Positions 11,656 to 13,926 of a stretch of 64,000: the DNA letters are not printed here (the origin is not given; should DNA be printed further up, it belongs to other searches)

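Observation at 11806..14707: Soluble histidine kinase immediately upstream of a HerA/DUF87-like ATPase in one transcription unit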

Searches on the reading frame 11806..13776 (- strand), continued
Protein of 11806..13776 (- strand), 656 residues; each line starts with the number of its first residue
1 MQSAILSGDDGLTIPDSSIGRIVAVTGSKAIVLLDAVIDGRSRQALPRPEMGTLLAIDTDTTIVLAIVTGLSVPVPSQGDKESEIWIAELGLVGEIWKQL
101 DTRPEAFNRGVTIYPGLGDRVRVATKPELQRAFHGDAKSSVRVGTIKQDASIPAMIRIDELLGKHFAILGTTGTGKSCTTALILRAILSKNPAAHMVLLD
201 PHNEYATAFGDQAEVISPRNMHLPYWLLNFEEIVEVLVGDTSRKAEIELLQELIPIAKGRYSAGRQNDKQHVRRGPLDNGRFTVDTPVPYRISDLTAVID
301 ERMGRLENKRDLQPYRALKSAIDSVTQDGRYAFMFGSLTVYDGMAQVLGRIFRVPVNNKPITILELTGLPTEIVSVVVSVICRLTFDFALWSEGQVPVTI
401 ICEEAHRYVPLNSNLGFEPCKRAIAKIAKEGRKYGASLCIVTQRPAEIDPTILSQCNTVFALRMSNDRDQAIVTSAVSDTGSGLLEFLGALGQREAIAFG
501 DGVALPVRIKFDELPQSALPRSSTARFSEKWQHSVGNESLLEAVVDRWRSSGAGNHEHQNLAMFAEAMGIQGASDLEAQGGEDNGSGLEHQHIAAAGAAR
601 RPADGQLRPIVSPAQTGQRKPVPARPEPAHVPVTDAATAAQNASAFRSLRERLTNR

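Call 54: get_annotated_region(hit=H3, flank=5000)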
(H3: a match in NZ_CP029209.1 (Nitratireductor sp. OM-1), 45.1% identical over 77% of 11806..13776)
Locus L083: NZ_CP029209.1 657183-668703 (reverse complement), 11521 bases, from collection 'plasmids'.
description: Nitratireductor sp. OM-1 plasmid pOM-1, complete sequence
organism: Nitratireductor sp. OM-1 (NCBI taxid 1756988)
taxonomy: Bacteria; Pseudomonadota; Alphaproteobacteria; Hyphomicrobiales; Phyllobacteriaceae; Nitratireductor; Nitratireductor sp. OM-1
host: -; source: -; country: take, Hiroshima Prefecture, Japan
typing (MOB-suite, as given by PLSDB): non-mobilizable
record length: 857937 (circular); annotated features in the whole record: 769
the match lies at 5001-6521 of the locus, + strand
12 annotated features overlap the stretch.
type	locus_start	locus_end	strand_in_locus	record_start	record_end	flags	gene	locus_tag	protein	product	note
CDS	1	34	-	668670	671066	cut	-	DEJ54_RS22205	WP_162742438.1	aldehyde dehydrogenase family protein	-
CDS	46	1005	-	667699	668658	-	deoC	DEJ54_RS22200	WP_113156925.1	deoxyribose-phosphate aldolase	GO:0009264 - deoxyribonucleotide catabolic process [Evidence IEA]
CDS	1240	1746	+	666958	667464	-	-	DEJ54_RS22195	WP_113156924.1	RNA polymerase sigma factor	GO:0006352 - DNA-templated transcription initiation [Evidence IEA]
CDS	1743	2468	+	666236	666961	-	-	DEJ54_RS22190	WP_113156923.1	hypothetical protein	-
CDS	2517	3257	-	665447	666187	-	-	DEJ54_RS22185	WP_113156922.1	cytochrome c family protein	-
CDS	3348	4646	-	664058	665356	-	-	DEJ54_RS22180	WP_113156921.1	sulfite oxidase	-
CDS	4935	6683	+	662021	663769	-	-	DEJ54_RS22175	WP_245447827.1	ATP-binding protein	-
CDS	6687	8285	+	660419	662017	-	-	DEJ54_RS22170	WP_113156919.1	bifunctional diguanylate cyclase/phosphodiesterase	-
CDS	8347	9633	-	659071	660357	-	-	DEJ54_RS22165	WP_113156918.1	TRAP transporter large permease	GO:0008643 - carbohydrate transport [Evidence IEA]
CDS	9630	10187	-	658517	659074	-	-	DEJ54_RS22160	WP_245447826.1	TRAP transporter small permease subunit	-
CDS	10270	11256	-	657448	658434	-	-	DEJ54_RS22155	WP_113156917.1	TRAP transporter substrate-binding protein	-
CDS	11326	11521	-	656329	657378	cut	-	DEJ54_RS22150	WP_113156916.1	4-hydroxythreonine-4-phosphate dehydrogenase PdxA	-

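Call 60: predict_structure(alignment_id=A3)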
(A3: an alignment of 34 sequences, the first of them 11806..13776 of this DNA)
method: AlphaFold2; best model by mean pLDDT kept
length: 656 residues; sequences in the alignment: 34
mean_pLDDT: 47.3   pTM: 0.28
mean pLDDT of the five models: 47.3, 46.7, 45.3, 45.1, 42.0
residues with pLDDT >= 90: 0; 70-90: 91; 50-70: 141; < 50: 424
segments of 3 or more residues with pLDDT < 50: 1-14, 38-45, 73-82, 135-209, 211-232, 234-239, 265-291, 325-345, 353-362, 367-369, 371-399, 413-420, 434-436, 458-465, 476-542, 544-647
pLDDT, mean of each block of 10 residues (from residue 1): 31 58 73 65 50 77 77 48 62 74 62 64 75 47 25 29 31 36 46 40 45 41 38 47 68 71 48 34 31 67 79 79 47 31 48 43 50 47 34 38 53 49 56 52 60 56 49 50 33 32 28 35 35 40 43 35 42 34 30 29 34 30 33 33 44 52
secondary structure, 60 per line:
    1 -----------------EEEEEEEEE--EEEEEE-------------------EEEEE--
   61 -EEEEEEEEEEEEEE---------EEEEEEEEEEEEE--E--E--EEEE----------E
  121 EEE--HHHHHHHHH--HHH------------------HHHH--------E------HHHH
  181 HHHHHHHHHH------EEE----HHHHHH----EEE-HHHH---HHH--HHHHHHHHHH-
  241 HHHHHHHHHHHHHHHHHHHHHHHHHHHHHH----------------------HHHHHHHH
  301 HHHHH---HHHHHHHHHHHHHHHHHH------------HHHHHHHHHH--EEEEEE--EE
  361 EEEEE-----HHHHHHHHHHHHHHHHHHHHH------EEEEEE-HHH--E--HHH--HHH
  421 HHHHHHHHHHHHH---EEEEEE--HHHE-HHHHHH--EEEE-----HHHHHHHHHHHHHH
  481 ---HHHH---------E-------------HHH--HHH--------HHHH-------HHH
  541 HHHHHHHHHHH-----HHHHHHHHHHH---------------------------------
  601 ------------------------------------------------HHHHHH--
elements in order (helices of 4 or more, strands of 3 or more residues): E18-26 E29-34 E54-58 E62-75 E85-97 E106-109 E120-123 H126-134 H158-161 H177-190 E197-199 H204-209 E214-216 H218-221 H230-239 H241-270 H293-305 H309-326 H339-348 E351-356 E359-365 H371-391 E398-403 H418-433 E437-442 H450-455 E458-461 H467-480 H484-487 H527-530 H538-551 H557-567 H649-654

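Call 66: get_annotated_region(hit=H1, flank=4000)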
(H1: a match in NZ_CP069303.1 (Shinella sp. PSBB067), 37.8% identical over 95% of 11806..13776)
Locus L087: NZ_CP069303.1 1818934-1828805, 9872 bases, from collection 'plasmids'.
description: Shinella sp. PSBB067 plasmid unnamed1, complete sequence
organism: Shinella sp. PSBB067 (NCBI taxid 2715959)
taxonomy: Bacteria; Pseudomonadota; Alphaproteobacteria; Hyphomicrobiales; Rhizobiaceae; Shinella; Shinella sp. PSBB067
host: -; source: monoisolate,Minnesota; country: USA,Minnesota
typing (MOB-suite, as given by PLSDB): non-mobilizable; mating-pair formation MPF_T
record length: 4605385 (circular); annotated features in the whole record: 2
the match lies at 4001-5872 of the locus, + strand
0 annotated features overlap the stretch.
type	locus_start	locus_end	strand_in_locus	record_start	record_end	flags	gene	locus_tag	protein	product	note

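Call 67: get_annotated_region(hit=H9, flank=4000)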
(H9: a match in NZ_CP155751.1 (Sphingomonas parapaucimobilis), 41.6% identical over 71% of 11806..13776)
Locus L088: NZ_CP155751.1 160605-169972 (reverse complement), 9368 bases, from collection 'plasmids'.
description: Sphingomonas parapaucimobilis strain YK209 plasmid unnamed3, complete sequence
organism: Sphingomonas parapaucimobilis (NCBI taxid 28213)
taxonomy: Bacteria; Pseudomonadota; Alphaproteobacteria; Sphingomonadales; Sphingomonadaceae; Sphingomonas; Sphingomonas parapaucimobilis
host: -; source: Chinese cabbage; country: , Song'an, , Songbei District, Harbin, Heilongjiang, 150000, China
typing (MOB-suite, as given by PLSDB): non-mobilizable
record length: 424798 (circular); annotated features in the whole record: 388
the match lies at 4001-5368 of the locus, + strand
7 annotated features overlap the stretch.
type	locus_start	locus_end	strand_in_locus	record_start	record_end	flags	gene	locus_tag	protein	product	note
CDS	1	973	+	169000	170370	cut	-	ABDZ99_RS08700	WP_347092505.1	glycosyl transferase family protein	-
CDS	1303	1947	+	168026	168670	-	-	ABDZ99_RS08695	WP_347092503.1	hypothetical protein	-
CDS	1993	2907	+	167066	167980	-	-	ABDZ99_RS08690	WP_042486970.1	sulfite exporter TauE/SafE family protein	-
CDS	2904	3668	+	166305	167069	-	-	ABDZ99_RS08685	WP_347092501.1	TIGR02186 family protein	-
CDS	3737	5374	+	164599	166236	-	-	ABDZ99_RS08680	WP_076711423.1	ATP-binding protein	-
CDS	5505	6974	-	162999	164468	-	-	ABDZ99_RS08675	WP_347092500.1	M23 family metallopeptidase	-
CDS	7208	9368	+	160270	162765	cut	-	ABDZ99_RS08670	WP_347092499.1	helicase-related protein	-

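Call 68: get_annotated_region(hit=H2, flank=4000)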
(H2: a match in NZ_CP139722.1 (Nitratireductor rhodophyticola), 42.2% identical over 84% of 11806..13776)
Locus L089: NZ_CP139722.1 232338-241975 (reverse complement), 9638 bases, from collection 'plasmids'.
description: Nitratireductor rhodophyticola strain OXR-85 plasmid unnamed02, complete sequence
organism: Nitratireductor rhodophyticola (NCBI taxid 2854036)
taxonomy: Bacteria; Pseudomonadota; Alphaproteobacteria; Hyphomicrobiales; Phyllobacteriaceae; Nitratireductor; Nitratireductor rhodophyticola
host: -; source: Bacterial Culture,hydrothermal vent plume; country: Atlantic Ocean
typing (MOB-suite, as given by PLSDB): non-mobilizable
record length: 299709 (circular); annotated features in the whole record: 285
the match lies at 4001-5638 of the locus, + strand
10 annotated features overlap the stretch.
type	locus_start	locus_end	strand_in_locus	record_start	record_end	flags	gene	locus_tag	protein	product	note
CDS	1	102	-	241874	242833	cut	deoC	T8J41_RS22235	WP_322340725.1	deoxyribose-phosphate aldolase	GO:0009264 - deoxyribonucleotide catabolic process [Evidence IEA]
CDS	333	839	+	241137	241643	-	-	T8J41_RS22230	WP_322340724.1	RNA polymerase sigma factor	GO:0006352 - DNA-templated transcription initiation [Evidence IEA]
CDS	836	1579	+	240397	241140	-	-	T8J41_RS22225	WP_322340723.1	hypothetical protein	-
CDS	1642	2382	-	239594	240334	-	-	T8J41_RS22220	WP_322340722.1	cytochrome c family protein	-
CDS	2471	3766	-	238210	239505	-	-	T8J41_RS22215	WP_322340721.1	sulfite oxidase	-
CDS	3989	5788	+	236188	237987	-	-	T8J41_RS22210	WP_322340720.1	DUF87 domain-containing protein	-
CDS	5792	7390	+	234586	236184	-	-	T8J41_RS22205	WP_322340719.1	GGDEF domain-containing phosphodiesterase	-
CDS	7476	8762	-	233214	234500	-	-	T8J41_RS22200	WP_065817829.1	TRAP transporter large permease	GO:0008643 - carbohydrate transport [Evidence IEA]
CDS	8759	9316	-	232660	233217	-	-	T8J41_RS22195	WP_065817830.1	TRAP transporter small permease subunit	-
CDS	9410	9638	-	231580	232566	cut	-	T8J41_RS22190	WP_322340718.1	TRAP transporter substrate-binding protein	-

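Call 73: search_solved_structures(query=window:11806-13776:-, max_evalue=1e-50, show_alignments=1)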
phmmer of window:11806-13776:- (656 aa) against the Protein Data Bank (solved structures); distinct sequences matched with E-value up to 1e-50: 3.
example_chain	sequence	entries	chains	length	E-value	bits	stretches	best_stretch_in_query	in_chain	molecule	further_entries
8wiv_A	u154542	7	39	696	5.7e-65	223.2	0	321-550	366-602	Helicase HerA central domain-containing protein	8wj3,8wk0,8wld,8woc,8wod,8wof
9c1m_M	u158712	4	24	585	6.6e-57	196.5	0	357-551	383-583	ATP-binding protein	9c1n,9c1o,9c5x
8ziq_M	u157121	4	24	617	3.1e-53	184.4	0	357-551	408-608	HerA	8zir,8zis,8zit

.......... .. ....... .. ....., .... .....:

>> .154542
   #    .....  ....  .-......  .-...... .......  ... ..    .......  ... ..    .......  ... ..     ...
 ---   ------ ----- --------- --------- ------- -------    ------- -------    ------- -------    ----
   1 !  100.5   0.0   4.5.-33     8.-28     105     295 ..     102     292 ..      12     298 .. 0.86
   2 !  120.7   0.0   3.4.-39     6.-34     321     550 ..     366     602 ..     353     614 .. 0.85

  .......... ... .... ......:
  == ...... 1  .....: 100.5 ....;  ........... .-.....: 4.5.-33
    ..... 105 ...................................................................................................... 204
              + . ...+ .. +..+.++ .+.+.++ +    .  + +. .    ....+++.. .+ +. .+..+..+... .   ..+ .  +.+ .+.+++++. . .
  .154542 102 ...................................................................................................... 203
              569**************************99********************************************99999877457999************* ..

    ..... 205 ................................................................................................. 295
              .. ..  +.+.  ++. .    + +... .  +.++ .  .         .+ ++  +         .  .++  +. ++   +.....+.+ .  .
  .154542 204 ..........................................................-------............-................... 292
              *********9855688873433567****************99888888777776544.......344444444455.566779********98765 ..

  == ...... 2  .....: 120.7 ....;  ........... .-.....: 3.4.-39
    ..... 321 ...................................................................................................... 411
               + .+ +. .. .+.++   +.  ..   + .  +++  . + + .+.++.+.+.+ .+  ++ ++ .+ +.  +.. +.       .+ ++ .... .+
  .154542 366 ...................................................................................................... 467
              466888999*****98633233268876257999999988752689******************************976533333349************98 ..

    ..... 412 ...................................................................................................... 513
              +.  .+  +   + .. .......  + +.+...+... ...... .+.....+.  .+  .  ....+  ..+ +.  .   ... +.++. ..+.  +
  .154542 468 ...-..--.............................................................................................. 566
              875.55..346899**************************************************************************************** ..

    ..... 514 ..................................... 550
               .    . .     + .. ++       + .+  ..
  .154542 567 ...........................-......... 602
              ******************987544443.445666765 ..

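Call 74: search_protein_families(library=pfam, proteins=[L016:4158-4763:+, L016:3800-4870:-, L016:3087-3803:-], max_evalue=0.001)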
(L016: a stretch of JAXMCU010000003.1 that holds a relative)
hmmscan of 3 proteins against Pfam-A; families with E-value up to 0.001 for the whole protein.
L016:4158-4763:+ (201 aa): 0 families

L016:3800-4870:- (356 aa): 1 family
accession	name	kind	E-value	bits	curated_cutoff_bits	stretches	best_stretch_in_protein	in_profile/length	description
PF02541.22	Ppx-GppA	-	8.4e-49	167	27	1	51-347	2-283/285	Ppx/GppA phosphatase family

L016:3087-3803:- (238 aa): 3 families
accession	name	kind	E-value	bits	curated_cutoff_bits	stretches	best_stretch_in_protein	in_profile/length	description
PF01728.25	FtsJ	-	4.9e-53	180.2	24.1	1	50-229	1-181/181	FtsJ-like methyltransferase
PF13847.12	Methyltransf_31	-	3.1e-05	24.1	27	1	69-207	2-129/145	Methyltransferase domain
PF13489.12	Methyltransf_23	-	0.00039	20.6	27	1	68-188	20-119/164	Methyltransferase domain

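Call 75: find_related_loci(query=A1, collection=viral_contigs, flank=3000)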
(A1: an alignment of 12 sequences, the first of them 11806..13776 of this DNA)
Query A1 (656 aa) in viral_contigs; peptide patterns used: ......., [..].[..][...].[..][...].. (x = any residue, [..] = any of these).
87 stretches matched a pattern; 46 encode a relative of the query (tblastn E <= 1e-3); 46 distinct loci.
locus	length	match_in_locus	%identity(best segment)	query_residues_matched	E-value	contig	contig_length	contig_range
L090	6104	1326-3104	31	16-548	4e-78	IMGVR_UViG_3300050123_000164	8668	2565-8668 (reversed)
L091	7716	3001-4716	33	14-549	8e-78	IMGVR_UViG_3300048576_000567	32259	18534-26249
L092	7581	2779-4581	30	16-592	1e-63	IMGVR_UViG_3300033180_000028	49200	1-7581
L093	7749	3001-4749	28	19-549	8e-63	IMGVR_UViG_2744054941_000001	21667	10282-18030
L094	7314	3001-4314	32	141-544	2e-62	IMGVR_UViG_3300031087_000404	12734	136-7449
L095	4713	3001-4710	29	16-555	4e-62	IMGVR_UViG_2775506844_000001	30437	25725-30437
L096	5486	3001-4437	32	103-556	7e-62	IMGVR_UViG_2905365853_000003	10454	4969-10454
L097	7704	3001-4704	33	14-549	4e-81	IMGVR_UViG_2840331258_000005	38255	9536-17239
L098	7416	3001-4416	31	103-550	6e-62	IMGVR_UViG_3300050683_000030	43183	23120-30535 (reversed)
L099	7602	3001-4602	27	20-533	8e-57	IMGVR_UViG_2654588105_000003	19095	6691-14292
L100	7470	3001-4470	29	87-549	3e-58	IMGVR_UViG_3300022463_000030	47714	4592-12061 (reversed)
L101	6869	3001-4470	28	87-549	1e-55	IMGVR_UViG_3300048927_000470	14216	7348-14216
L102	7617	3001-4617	27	20-540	2e-55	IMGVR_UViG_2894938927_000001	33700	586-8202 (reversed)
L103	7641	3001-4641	26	20-549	2e-55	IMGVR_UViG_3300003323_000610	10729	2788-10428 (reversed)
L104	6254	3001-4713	27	16-549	4e-54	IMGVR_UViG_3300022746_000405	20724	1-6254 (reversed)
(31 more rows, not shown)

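Call 76: search_dna_similar(query=window:11806-13776:-, collection=phages, mode=protein, max_rows=8)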
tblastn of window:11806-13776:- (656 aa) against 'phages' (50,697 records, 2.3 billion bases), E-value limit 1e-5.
Records with a match: 2; places in all: 2; records where one place covers at least 80% of the query: 0.
Best place of each record, by identity: <60% 2.
By first word of the organism name: Blautia 1; Bacteriophage 1.
By host as written in the record: Blautia coccoides 1; - 1.
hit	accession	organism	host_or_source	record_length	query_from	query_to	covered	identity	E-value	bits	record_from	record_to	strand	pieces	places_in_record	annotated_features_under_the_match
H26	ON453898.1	Blautia phage Montmirail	Blautia coccoides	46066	107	532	65%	24.6%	3e-32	140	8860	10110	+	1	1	terminase large subunit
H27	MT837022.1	Bacteriophage sp.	human fecal samples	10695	397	526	20%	31.3%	2e-8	64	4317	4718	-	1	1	record has no annotation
